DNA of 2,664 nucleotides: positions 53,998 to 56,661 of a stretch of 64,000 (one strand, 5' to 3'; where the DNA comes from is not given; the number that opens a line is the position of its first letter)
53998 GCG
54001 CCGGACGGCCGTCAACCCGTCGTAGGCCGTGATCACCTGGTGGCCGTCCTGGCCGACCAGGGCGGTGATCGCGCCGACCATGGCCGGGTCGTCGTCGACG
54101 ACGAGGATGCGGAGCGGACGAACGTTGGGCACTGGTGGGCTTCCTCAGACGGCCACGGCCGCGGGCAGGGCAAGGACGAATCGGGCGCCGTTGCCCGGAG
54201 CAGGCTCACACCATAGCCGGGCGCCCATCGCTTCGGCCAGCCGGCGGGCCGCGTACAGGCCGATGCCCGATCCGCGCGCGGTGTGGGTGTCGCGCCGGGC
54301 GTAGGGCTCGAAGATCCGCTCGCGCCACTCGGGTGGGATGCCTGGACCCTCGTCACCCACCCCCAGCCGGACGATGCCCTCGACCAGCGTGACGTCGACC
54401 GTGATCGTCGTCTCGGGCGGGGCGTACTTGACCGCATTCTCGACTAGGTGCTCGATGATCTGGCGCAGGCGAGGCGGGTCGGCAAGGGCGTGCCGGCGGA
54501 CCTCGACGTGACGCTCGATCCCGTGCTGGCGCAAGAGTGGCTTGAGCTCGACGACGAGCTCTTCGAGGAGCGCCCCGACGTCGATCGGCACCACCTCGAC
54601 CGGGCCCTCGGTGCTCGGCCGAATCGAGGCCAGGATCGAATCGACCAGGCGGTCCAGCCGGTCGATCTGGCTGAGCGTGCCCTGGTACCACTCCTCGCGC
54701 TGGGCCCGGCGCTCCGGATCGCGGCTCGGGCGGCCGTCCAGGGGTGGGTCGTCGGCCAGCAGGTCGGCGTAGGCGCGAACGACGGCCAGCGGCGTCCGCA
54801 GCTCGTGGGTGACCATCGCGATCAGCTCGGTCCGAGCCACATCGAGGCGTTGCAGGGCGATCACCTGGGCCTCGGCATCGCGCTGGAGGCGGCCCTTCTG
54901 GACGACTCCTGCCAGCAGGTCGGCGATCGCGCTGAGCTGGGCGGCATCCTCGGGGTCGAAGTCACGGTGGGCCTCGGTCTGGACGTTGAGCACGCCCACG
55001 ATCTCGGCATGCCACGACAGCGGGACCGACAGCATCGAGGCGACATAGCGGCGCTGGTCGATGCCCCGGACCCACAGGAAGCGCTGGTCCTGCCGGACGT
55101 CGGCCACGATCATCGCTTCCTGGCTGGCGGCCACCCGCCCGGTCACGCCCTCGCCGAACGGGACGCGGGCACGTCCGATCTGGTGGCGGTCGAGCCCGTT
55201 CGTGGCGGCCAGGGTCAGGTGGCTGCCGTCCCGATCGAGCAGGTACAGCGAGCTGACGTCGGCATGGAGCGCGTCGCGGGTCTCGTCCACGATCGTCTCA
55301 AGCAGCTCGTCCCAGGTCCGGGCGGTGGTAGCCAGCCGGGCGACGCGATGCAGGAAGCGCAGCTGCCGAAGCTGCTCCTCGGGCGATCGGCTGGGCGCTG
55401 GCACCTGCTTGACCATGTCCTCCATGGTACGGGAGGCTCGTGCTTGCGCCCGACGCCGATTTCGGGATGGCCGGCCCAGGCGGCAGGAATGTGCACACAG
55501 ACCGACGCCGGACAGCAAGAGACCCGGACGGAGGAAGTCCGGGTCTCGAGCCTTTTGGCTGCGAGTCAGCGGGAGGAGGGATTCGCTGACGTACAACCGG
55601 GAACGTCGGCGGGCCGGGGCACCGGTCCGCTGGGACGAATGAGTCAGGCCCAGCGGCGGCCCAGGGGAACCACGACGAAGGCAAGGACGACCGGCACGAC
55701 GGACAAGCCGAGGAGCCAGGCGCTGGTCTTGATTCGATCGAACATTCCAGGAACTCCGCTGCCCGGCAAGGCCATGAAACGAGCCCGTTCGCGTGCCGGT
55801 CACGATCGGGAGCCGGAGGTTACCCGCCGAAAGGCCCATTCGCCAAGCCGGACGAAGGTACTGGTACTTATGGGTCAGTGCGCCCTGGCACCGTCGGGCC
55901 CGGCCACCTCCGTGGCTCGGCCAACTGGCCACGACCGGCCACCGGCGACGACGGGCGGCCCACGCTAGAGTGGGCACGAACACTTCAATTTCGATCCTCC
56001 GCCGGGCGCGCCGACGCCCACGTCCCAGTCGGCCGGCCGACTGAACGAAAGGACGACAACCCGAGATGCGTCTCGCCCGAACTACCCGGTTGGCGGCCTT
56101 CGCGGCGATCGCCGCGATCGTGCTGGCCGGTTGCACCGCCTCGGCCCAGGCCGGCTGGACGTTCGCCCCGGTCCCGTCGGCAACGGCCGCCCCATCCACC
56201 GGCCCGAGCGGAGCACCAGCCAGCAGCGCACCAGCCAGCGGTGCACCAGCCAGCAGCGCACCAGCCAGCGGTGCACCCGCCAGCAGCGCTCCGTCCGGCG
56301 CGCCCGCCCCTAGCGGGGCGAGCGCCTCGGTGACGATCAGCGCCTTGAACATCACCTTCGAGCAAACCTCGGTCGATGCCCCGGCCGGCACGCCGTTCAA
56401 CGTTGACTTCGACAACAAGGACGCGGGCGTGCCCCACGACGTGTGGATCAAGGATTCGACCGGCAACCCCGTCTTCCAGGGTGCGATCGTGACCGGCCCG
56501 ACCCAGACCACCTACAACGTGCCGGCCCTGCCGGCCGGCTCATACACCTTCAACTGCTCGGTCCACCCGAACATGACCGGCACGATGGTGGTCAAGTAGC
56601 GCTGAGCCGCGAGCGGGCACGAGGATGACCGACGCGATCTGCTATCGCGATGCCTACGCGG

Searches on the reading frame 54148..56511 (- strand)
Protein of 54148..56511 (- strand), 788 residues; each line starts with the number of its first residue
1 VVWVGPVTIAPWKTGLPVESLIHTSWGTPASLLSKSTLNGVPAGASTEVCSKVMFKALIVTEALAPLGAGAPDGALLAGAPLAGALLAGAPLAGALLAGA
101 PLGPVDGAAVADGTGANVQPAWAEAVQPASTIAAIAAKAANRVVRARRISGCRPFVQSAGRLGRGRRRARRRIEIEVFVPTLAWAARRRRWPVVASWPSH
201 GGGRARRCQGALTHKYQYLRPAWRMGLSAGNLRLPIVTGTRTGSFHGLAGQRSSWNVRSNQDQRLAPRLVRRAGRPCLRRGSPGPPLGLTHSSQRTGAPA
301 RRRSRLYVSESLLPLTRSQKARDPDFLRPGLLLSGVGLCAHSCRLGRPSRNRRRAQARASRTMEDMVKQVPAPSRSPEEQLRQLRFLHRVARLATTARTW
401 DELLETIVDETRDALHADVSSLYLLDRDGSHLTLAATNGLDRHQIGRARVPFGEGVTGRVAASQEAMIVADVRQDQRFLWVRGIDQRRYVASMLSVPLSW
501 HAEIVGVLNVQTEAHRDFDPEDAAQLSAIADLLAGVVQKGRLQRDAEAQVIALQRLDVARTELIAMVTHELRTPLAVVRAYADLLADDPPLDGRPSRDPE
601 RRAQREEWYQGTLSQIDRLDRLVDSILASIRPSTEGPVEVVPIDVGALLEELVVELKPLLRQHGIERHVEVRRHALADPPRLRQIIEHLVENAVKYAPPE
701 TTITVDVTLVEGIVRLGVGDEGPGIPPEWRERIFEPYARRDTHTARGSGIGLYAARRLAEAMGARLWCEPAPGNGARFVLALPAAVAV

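Call 94: search_protein_families(library=pfam, proteins=[window:54148-56511:-], max_evalue=0.001)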
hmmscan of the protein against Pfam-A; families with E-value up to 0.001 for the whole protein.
window:54148-56511:- (788 aa): 5 families
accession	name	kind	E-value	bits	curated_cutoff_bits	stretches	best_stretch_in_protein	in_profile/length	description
PF02518.31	HATPase_c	-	1.1e-25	90.6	26.4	1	678-784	2-109/111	Histidine kinase-, DNA gyrase B-, and HSP90-like ATPase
PF13185.12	GAF_2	-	1.7e-19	70.8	28.6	1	398-536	2-134/136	GAF domain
PF01590.32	GAF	-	2.4e-19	70.6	22.4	1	401-534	3-130/133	GAF domain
PF00512.31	HisKA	-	1e-11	45.2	26.9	1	559-628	1-59/66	His Kinase A (phospho-acceptor) domain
PF13492.12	GAF_3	-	2e-11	44.8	27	1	401-538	3-128/129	GAF domain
